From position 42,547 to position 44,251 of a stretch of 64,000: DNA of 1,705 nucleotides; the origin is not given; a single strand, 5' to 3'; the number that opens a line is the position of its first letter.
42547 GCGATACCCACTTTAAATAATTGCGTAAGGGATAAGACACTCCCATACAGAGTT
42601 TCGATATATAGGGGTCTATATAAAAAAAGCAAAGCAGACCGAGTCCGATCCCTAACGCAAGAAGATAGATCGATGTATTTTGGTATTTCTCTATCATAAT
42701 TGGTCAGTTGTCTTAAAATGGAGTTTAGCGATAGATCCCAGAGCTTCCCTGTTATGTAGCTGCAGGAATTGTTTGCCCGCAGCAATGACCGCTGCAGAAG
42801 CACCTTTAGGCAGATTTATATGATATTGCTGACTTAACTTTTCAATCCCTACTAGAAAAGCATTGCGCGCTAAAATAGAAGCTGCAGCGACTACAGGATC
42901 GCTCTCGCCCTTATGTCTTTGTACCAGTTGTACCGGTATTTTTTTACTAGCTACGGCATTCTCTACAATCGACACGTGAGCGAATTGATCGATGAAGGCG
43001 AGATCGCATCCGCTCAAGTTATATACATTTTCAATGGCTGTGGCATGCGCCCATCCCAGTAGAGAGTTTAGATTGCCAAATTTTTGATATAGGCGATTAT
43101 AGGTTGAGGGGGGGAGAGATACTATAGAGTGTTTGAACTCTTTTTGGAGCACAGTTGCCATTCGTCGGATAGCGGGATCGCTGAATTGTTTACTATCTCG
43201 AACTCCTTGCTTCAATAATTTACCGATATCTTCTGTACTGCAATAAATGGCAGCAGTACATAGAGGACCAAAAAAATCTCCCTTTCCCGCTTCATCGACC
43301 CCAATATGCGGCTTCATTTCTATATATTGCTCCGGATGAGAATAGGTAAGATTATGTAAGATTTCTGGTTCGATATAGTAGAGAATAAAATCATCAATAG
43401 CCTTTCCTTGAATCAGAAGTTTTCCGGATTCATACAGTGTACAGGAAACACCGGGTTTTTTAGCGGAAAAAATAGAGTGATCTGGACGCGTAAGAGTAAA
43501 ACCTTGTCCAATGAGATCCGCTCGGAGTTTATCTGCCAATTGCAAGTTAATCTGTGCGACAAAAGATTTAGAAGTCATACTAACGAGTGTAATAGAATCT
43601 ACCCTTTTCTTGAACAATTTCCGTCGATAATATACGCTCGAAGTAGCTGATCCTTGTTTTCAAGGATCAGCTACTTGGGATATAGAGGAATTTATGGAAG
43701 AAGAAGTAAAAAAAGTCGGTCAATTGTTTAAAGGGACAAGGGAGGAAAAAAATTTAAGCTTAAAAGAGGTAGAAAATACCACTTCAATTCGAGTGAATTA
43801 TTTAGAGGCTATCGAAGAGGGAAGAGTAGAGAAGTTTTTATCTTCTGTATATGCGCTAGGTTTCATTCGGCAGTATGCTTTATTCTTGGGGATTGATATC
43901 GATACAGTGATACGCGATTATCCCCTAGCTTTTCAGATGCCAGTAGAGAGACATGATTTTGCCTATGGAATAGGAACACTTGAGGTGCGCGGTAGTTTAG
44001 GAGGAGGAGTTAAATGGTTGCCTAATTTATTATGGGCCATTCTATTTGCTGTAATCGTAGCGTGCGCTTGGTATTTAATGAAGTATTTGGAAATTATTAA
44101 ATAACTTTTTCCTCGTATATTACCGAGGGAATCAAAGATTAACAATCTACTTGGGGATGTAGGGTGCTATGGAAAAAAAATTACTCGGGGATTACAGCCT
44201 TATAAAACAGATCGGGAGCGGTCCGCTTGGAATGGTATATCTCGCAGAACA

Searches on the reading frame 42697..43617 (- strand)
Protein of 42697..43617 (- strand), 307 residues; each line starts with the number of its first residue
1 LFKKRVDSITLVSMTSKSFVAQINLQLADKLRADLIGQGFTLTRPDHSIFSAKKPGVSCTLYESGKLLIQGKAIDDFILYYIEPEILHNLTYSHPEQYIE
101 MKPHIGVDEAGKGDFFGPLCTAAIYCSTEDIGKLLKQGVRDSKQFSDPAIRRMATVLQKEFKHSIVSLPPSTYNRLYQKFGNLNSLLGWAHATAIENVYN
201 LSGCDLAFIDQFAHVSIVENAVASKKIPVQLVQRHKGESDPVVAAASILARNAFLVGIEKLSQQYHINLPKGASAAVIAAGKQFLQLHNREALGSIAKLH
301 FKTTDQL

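Call 6: search_protein_families(library=pfam, proteins=[window:42697-43617:-], max_evalue=1)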
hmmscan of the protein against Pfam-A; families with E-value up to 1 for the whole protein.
window:42697-43617:- (307 aa): 3 families
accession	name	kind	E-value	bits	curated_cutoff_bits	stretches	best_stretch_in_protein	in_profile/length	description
PF01351.25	RNase_HII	-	1.4e-31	110.4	25.8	1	105-304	1-199/199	Ribonuclease HII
PF11858.14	DUF3378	-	4e-10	40.2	27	1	19-74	2-56/76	Domain of unknown function (DUF3378)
PF02787.25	CPSase_L_D3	-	0.088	13.2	26.6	1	194-236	23-67/80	Carbamoyl-phosphate synthetase large chain, oligomerisation domain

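Call 7: search_protein_families(library=ncbifam, proteins=[window:42697-43617:-], max_evalue=1)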
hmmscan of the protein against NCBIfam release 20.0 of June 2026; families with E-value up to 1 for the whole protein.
window:42697-43617:- (307 aa): 10 families
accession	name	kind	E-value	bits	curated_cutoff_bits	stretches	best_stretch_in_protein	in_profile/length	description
TIGR00716.1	rnhC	equivalog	8e-78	261.6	161.2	1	20-303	1-284/284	ribonuclease HIII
TIGR00729.1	TIGR00729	equivalog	9.7e-15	55.2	123.3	1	105-266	2-165/207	ribonuclease HII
NF010537.0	PRK13925.1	equivalog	7.4e-12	45.3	252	1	102-149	10-57/200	ribonuclease HII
NF000595.1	PRK00015.1-3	equivalog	3e-11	43.7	167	1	104-269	4-155/188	ribonuclease HII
NF000598.1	PRK00015.2-2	equivalog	2.2e-07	30.7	273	1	96-187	14-105/203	ribonuclease HII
NF000594.1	PRK00015.1-1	equivalog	1.5e-06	28.1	243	1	103-160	70-123/251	ribonuclease HII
NF010538.0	PRK13926.1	equivalog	1.5e-05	25.3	285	1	105-265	25-165/213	ribonuclease HII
NF000596.1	PRK00015.1-4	equivalog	0.0001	22.2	251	1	105-265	3-144/186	ribonuclease HII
NF000600.1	PRK00015.2-4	equivalog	0.00018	21.1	364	1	101-184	27-109/212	ribonuclease HII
NF011119.0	PRK14550.1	equivalog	0.00028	21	350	1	105-147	3-45/204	ribonuclease HII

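Call 11: find_related_loci(query=window:42697-43617:-, collection=genome_contigs, flank=10000)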
Query window:42697-43617:- (307 aa) in genome_contigs; peptide patterns used: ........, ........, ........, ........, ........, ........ (x = any residue, [..] = any of these).
433 stretches matched a pattern; 340 encode a relative of the query (tblastn E <= 1e-3); the best 80 are kept; 80 distinct loci.
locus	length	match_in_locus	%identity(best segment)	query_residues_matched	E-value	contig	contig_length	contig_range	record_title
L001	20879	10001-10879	55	15-307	3e-110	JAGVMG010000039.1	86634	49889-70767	MAG: Parachlamydiales bacterium isolate SW_7 c_000000089934, whole genome shotgun sequence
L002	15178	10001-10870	56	18-307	2e-109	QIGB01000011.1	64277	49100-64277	MAG: Chlamydiae bacterium isolate SZUA-160 Ga0063294_10000099, whole genome shotgun sequence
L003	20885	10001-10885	57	13-307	1e-108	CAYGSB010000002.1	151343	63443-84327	MAG TPA_asm: uncultured bacterium isolate ERP117304_co2_126 genome assembly, contig: NODE_108_length_151343_cov_60.98773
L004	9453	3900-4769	54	14-303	5e-107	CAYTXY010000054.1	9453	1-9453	MAG TPA_asm: uncultured bacterium isolate SRP200132_co1_581 genome assembly, contig: NODE_12995_length_9453_cov_7.250904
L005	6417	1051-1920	57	14-303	3e-107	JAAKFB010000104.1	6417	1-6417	MAG: Chlamydiae bacterium isolate K1000_chlam_2 K1000chlam2_104, whole genome shotgun sequence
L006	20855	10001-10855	56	19-303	3e-106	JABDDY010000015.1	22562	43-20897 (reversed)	MAG: Chlamydiae bacterium isolate BWMinHeated_Nextera19_MAG3 3300020902.a:Ga0207087_1073, whole genome shotgun sequence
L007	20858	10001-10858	56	18-303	4e-106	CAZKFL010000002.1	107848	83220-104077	MAG TPA_asm: uncultured bacterium isolate SRP219642_co7_94 genome assembly, contig: NODE_195_length_107848_cov_5.812938,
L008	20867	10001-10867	55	18-307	3e-105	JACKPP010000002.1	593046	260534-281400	MAG: Chlamydiales bacterium isolate HK-STAS-VERR_A-4 HK-STAS-VERR_A-4_2, whole genome shotgun sequence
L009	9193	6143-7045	54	5-307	5e-105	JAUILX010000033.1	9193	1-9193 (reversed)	MAG: Chlamydiia bacterium isolate Co_bin.61 NODE_42125_length_9193_cov_2.619678, whole genome shotgun sequence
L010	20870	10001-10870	52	14-303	6e-104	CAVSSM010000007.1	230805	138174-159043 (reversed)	MAG: uncultured Chlamydiae bacterium isolate MFD05580.bin.2.22 genome assembly, contig: contig_39119, whole genome shotg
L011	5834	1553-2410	58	18-303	8e-104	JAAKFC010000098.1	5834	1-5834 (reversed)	MAG: Chlamydiae bacterium isolate K1000_chlam_3 K1000chlam3_98, whole genome shotgun sequence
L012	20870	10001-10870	53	18-307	3e-103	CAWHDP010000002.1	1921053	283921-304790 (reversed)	MAG: uncultured Chlamydiae bacterium isolate MFD04780.bin.1.32 genome assembly, contig: contig_180, whole genome shotgun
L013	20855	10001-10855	55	19-305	2e-103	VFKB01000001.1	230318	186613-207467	MAG: Parachlamydiales bacterium isolate Bin_65_10 c_000001958762, whole genome shotgun sequence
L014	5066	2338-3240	51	8-307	4e-103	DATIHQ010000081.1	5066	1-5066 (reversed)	MAG TPA_asm: Chlamydiales bacterium isolate SMAG_U15642 k141_741955, whole genome shotgun sequence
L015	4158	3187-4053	54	19-307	1e-103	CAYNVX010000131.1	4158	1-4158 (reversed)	MAG TPA_asm: uncultured bacterium isolate SRP256446_co1_211 genome assembly, contig: NODE_16826_length_4158_cov_5.097002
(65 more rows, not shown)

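Call 27: find_related_loci(query=window:42697-43617:-, collection=metagenome_contigs, flank=6000)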
Query window:42697-43617:- (307 aa) in metagenome_contigs; peptide patterns used: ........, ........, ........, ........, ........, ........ (x = any residue, [..] = any of these).
488 stretches matched a pattern; 374 encode a relative of the query (tblastn E <= 1e-3); the best 80 are kept; 80 distinct loci.
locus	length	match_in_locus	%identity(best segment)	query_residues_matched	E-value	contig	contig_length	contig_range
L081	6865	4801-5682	79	14-307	4e-165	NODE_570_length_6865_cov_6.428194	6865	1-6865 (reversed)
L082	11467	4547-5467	58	1-307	3e-121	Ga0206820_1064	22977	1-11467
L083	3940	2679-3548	58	18-307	7e-113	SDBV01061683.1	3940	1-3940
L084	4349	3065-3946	55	14-307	2e-111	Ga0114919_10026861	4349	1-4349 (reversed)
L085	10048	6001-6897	55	10-307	4e-109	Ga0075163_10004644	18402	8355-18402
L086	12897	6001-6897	55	11-305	5e-108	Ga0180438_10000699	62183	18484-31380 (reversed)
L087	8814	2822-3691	56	18-307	4e-108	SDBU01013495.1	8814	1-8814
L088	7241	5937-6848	53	2-307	9e-108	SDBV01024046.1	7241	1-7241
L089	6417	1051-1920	57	14-303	2e-107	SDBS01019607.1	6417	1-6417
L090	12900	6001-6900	53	8-307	1e-107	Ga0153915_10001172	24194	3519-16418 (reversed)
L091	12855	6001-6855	56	19-303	1e-106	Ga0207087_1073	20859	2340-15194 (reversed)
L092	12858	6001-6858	56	18-303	2e-106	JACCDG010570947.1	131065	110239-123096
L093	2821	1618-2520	58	7-305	6e-110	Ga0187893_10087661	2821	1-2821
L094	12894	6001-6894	52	10-307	2e-106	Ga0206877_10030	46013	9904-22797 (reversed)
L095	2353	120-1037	52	2-307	3e-110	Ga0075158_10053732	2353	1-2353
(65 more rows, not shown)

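Call 50: search_protein_families(library=ncbifam, proteins=[L082:6917-7288:-], max_evalue=10)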
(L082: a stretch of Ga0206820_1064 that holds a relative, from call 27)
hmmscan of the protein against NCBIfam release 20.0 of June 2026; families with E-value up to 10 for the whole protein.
L082:6917-7288:- (124 aa): 4 families
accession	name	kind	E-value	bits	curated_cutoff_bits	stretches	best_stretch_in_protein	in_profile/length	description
NF038052.1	histone_lik_HC2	exception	3.5e-06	27.3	135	2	44-112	11-74/201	histone H1-like DNA-binding protein Hc2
NF038053.1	hist_H1_lk_Burk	equivalog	2.1e-05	24.9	80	1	6-110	29-137/195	histone H1-like DNA-binding protein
NF046106.1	ResusProRpf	equivalog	7.2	6.1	180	1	15-78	139-202/258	resuscitation-promoting factor Rpf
NF050153.2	Rv3852_fam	equivalog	9.4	6.7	100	0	28-100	10-80/145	Rv3852 family protein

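Call 51: search_protein_families(library=pfam, proteins=[L082:6917-7288:-], max_evalue=10)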
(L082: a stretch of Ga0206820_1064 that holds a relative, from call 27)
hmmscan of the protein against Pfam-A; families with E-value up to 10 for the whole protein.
L082:6917-7288:- (124 aa): 2 families
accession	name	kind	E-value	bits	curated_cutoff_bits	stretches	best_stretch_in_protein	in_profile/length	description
PF07382.16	HC2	-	5.7e-07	30.3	40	1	10-112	27-130/194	Histone H1-like nucleoprotein HC2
PF02095.21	Extensin_1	-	0.055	13.7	105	1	34-98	27-91/171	Extensin-like protein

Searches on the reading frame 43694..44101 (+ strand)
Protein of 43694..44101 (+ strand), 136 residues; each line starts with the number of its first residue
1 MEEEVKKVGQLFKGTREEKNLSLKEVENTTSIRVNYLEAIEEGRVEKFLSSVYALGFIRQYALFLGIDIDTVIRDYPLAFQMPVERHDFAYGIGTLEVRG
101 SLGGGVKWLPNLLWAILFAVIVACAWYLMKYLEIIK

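Call 36: find_encoding_contigs(protein=window:43694-44101:+, flank=6000, max_places=10)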
Protein window:43694-44101:+ (136 aa): 2 contigs read that carry it; 2 places shown.
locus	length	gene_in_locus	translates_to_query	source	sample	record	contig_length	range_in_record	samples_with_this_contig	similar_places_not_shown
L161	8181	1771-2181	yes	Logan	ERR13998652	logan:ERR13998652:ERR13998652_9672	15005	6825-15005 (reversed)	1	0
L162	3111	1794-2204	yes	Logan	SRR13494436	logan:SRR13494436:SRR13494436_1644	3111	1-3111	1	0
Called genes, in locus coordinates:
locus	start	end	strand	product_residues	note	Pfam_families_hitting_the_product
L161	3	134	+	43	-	?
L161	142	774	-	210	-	PF01569:PAP2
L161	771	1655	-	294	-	PF11858:DUF3378, PF01351:RNase_HII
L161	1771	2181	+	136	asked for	PF12844:HTH_19, PF13413:HTH_25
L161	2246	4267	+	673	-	PF00069:Pkinase, PF07714:PK_Tyr_Ser-Thr, PF03781:FGE-sulfatase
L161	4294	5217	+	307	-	PF02401:LYTB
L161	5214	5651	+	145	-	PF00293:NUDIX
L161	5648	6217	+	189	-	PF02632:BioY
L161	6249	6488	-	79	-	-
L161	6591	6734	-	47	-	-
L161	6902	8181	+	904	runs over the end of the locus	PF01553:Acyltransferase (weak), PF00501:AMP-binding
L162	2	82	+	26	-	?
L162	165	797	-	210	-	PF01569:PAP2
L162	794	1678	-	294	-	PF11858:DUF3378, PF01351:RNase_HII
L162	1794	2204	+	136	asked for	PF12844:HTH_19, PF13413:HTH_25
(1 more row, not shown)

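Call 39: find_homologous_proteins(query=window:43694-44101:+, max_evalue=1e-40)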
Query window:43694-44101:+ (136 aa): 980 proteins with E <= 1e-40 among 1451 candidates; the best 120 are listed.
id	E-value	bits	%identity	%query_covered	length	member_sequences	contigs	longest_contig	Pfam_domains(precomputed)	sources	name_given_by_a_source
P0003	7.7e-82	290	98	100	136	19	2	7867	PF12844.14,PF13413.13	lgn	-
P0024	1.2e-77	276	93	100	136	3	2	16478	PF12844.14,PF13413.13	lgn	-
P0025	1.3e-76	273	90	100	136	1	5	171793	PF12844.14,PF13413.13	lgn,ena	-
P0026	7.3e-67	242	76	100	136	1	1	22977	PF12844.14,PF13413.13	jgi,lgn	-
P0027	8.8e-62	225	72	99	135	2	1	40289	PF12844.14,PF13413.13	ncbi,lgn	ncbi:MAG: hypothetical protein Tsb0015_13040 [Simkaniaceae bacterium]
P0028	6.9e-61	222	72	99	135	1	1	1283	PF12844.14,PF13413.13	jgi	jgi:cytoskeletal protein RodZ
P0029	1.9e-58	214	72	99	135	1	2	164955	PF12844.14,PF13413.13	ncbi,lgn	-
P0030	4.3e-58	213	67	99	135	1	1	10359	PF12844.14,PF13413.13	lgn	-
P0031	1.2e-56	209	67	99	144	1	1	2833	PF12844.14,PF13413.13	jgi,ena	-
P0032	1.2e-56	209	65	99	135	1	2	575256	PF12844.14,PF13413.13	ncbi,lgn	-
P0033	1.6e-56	208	67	99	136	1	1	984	PF12844.14,PF13413.13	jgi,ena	-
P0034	1.9e-56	208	66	99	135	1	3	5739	PF12844.14,PF13413.13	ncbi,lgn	-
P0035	2.3e-56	208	68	99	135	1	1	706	PF12844.14,PF13413.13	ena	-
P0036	4.5e-56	207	67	99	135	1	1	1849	PF12844.14,PF13413.13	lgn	-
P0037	5.1e-56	207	67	99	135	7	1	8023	PF12844.14,PF13413.13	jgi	jgi:cytoskeletal protein RodZ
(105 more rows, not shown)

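Call 41: find_encoding_contigs(protein=P0025, flank=6000, max_places=6)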
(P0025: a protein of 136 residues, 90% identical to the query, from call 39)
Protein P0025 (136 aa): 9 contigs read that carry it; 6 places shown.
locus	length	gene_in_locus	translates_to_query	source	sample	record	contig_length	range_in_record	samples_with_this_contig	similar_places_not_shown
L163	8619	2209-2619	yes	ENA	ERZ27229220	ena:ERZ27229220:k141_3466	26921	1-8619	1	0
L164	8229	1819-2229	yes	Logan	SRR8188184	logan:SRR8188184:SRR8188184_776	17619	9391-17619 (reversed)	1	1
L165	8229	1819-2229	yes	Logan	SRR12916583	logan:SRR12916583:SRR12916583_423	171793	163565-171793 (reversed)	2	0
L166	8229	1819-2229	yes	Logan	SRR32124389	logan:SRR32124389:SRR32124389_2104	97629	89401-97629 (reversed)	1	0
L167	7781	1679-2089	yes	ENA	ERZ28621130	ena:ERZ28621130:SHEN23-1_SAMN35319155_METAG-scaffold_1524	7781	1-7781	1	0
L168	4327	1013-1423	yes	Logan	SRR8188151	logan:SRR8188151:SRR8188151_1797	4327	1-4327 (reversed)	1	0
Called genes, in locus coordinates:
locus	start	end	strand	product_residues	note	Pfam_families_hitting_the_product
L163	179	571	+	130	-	-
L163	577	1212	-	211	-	PF01569:PAP2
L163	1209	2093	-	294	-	PF11858:DUF3378, PF01351:RNase_HII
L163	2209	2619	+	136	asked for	PF12844:HTH_19, PF13413:HTH_25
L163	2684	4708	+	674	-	PF00069:Pkinase, PF07714:PK_Tyr_Ser-Thr, PF03781:FGE-sulfatase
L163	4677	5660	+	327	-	PF02401:LYTB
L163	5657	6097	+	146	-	PF00293:NUDIX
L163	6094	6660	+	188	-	PF02632:BioY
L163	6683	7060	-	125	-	-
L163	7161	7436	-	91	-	-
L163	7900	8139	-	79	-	-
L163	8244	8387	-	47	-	-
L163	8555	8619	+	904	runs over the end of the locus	PF01553:Acyltransferase (weak), PF00501:AMP-binding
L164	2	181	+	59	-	?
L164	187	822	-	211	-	PF01569:PAP2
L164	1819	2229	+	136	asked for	PF12844:HTH_19, PF13413:HTH_25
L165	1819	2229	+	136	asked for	PF12844:HTH_19, PF13413:HTH_25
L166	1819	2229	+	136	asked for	PF12844:HTH_19, PF13413:HTH_25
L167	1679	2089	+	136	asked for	PF12844:HTH_19, PF13413:HTH_25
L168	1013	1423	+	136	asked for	PF12844:HTH_19, PF13413:HTH_25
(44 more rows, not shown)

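Call 42: find_encoding_contigs(protein=P0024, flank=6000, max_places=6)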
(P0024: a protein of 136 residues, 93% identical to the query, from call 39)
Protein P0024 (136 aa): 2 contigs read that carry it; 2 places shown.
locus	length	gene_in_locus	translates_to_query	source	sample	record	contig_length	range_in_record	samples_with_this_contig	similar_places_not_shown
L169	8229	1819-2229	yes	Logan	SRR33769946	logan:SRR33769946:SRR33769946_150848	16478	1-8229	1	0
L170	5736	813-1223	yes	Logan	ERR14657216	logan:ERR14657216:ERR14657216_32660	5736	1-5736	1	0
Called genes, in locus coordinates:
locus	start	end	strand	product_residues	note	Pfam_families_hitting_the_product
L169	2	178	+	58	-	?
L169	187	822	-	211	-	PF01569:PAP2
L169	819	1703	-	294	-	PF11858:DUF3378, PF01351:RNase_HII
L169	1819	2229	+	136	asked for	PF12844:HTH_19, PF13413:HTH_25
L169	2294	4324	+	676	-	PF00069:Pkinase, PF07714:PK_Tyr_Ser-Thr, PF03781:FGE-sulfatase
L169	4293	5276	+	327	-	PF02401:LYTB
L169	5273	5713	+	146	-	PF00293:NUDIX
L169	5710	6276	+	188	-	PF02632:BioY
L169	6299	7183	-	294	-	-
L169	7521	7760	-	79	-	-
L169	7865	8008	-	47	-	-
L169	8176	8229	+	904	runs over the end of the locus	PF01553:Acyltransferase (weak), PF00501:AMP-binding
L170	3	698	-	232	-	?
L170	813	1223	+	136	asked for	PF12844:HTH_19, PF13413:HTH_25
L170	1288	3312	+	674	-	PF00069:Pkinase, PF07714:PK_Tyr_Ser-Thr, PF03781:FGE-sulfatase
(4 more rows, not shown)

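Call 50: search_protein_families(library=ncbifam, proteins=[L163:55-555:+, L172:3957-4364:+], max_evalue=10)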
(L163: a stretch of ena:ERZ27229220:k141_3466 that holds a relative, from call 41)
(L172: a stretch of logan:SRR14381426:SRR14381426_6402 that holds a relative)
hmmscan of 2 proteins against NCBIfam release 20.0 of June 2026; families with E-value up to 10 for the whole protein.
L163:55-555:+ (167 aa): 1 family
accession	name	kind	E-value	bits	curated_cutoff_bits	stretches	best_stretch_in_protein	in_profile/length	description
NF043060.1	MAP_0585_fam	equivalog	1.4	8.8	170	1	24-156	55-191/319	MAP_0585 family protein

L172:3957-4364:+ (136 aa): 0 families

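Call 51: search_protein_families(library=pfam, proteins=[L163:55-555:+, L172:3957-4364:+], max_evalue=10)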
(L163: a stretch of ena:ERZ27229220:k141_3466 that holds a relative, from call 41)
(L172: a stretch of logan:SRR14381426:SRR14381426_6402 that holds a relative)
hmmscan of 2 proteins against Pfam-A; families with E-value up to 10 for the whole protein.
L163:55-555:+ (167 aa): 0 families

L172:3957-4364:+ (136 aa): 0 families

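Call 53: find_encoding_contigs(protein=P0027, flank=10000, max_places=3)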
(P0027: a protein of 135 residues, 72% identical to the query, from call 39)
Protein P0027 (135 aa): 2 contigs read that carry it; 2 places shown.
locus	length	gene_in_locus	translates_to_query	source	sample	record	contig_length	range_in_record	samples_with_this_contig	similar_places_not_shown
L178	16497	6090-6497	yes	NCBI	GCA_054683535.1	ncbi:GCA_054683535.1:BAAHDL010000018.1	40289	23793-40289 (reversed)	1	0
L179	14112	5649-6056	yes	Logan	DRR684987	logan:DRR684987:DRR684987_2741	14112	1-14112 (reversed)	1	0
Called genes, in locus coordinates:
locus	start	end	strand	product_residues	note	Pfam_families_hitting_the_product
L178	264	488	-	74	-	-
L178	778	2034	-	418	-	-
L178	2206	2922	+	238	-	PF00081:Sod_Fe_N (weak), PF02777:Sod_Fe_C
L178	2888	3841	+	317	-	PF01545:Cation_efflux, PF16916:ZT_dimer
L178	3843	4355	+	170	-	PF08282:Hydrolase_3 (weak)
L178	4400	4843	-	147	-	-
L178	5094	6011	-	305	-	PF11858:DUF3378, PF01351:RNase_HII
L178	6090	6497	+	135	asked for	PF12844:HTH_19 (weak), PF13413:HTH_25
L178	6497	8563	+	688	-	PF03190:Thioredox_DsbH, PF13899:Thioredoxin_7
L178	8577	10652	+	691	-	PF00069:Pkinase, PF07714:PK_Tyr_Ser-Thr, PF03781:FGE-sulfatase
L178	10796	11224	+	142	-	PF01451:LMWPc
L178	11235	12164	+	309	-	PF02401:LYTB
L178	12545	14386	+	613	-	PF00324:AA_permease, PF13520:AA_permease_2, PF00582:Usp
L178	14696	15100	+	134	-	-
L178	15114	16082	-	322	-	PF00005:ABC_tran, PF08352:oligo_HPY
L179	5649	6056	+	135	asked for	PF12844:HTH_19 (weak), PF13413:HTH_25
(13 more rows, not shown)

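Call 54: find_encoding_contigs(protein=P0029, flank=10000, max_places=3)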
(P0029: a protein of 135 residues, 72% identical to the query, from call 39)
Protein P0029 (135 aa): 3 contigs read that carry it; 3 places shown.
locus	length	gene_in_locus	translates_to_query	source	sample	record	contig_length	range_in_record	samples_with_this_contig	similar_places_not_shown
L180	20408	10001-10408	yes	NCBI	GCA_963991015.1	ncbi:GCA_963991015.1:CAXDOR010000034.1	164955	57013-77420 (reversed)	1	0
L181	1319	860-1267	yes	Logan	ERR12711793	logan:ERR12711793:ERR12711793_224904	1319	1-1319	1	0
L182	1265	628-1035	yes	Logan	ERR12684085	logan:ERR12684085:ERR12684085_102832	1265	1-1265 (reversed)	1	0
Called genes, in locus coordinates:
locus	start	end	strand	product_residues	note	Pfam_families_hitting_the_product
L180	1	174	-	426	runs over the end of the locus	PF05496:RuvB_N, PF00158:Sigma54_activat (faint), PF13177:DNA_pol3_delta2 (faint), PF13173:AAA_14 (weak), PF00004:AAA, PF07728:AAA_5 (weak), PF16193:AAA_assoc_2, PF12002:MgsA_C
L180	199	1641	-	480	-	PF13520:AA_permease_2, PF00324:AA_permease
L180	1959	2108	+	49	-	-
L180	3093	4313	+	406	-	-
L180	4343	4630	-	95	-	-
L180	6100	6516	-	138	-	-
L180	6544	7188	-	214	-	PF01569:PAP2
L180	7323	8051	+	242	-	PF00081:Sod_Fe_N (weak), PF02777:Sod_Fe_C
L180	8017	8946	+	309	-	PF01545:Cation_efflux, PF16916:ZT_dimer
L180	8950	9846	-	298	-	PF11858:DUF3378, PF01351:RNase_HII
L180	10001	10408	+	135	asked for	PF12844:HTH_19, PF13413:HTH_25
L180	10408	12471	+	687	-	PF03190:Thioredox_DsbH, PF13899:Thioredoxin_7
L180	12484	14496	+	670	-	PF00069:Pkinase, PF07714:PK_Tyr_Ser-Thr, PF03781:FGE-sulfatase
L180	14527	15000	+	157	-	PF01451:LMWPc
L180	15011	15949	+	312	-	PF02401:LYTB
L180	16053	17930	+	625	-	PF13520:AA_permease_2, PF00324:AA_permease, PF00582:Usp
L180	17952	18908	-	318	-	PF00005:ABC_tran, PF02463:SMC_N, PF13304:AAA_21 (faint), PF08352:oligo_HPY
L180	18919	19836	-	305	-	PF00005:ABC_tran, PF02463:SMC_N (weak), PF13304:AAA_21, PF08352:oligo_HPY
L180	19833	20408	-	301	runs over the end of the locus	PF12911:OppC_N, PF00528:BPD_transp_1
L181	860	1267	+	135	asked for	PF12844:HTH_19, PF13413:HTH_25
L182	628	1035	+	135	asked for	PF12844:HTH_19, PF13413:HTH_25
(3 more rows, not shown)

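Call 57: search_protein_families(library=pfam, proteins=[L180:6170-6508:+], max_evalue=10)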
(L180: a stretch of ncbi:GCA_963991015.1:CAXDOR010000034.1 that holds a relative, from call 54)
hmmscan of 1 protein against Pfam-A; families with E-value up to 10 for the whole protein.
L180:6170-6508:+ (113 aa): 1 family
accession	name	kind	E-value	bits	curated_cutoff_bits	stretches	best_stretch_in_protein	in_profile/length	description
PF07382.16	HC2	-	6.4e-07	30.1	40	1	5-105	37-137/194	Histone H1-like nucleoprotein HC2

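Call 58: search_protein_families(library=ncbifam, proteins=[L180:6170-6508:+], max_evalue=10)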
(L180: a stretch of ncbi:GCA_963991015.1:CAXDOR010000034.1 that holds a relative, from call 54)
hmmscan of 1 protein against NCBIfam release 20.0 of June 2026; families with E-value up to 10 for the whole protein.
L180:6170-6508:+ (113 aa): 3 families
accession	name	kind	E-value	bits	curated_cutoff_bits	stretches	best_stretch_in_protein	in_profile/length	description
NF038053.1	hist_H1_lk_Burk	equivalog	6.5e-06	26.5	80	1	2-109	46-152/195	histone H1-like DNA-binding protein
NF038052.1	histone_lik_HC2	exception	9.5e-05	22.7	135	1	3-108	25-131/201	histone H1-like DNA-binding protein Hc2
NF050153.2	Rv3852_fam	equivalog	0.19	12.3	100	1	65-107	31-73/145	Rv3852 family protein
